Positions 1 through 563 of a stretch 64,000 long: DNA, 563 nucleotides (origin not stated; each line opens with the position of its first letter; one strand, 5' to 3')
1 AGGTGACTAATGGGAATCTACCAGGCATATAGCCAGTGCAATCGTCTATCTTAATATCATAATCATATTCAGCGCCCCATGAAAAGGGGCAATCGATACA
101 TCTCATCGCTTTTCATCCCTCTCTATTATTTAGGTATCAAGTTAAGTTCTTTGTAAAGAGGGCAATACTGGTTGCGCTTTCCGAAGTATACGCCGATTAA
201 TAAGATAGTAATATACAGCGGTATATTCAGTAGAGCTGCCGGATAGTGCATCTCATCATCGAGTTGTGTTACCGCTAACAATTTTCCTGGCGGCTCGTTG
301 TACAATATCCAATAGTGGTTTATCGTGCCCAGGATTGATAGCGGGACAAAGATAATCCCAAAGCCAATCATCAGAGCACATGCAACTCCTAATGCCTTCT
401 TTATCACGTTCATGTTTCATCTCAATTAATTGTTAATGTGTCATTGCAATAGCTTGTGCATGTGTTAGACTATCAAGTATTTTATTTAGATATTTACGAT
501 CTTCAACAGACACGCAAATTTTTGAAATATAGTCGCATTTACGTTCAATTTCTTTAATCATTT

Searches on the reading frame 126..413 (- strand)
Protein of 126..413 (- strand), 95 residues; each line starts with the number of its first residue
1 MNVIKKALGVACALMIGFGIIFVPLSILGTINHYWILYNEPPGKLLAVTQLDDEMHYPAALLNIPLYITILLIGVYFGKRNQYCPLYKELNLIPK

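Call 77: find_encoding_contigs(protein=window:126-413:-, flank=10000, max_places=10)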
Protein window:126-413:- (95 aa): 5 contigs read that carry it; 3 places shown.
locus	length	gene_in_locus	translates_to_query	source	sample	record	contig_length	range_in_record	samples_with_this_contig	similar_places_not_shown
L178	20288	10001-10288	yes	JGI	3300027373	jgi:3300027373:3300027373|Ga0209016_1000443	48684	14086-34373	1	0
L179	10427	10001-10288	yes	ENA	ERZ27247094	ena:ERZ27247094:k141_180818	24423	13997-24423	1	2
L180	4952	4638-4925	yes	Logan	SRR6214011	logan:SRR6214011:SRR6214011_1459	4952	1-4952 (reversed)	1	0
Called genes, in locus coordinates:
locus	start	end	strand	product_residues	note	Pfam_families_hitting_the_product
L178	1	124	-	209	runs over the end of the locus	PF04989:RMNT_CmcI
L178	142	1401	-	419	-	PF02310:B12-binding, PF04055:Radical_SAM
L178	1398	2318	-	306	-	PF00534:Glycos_transf_1, PF13692:Glyco_trans_1_4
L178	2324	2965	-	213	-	PF13489:Methyltransf_23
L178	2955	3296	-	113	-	-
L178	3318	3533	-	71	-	-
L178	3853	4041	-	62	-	-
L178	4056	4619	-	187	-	-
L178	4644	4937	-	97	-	-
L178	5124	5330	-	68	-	-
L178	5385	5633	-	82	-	-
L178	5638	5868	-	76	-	-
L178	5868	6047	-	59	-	-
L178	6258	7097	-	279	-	PF10544:T5orf172 (weak), PF13455:MUG113, PF00589:Phage_integrase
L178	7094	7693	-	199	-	PF00239:Resolvase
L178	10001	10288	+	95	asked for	-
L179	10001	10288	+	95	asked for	-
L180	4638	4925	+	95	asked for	-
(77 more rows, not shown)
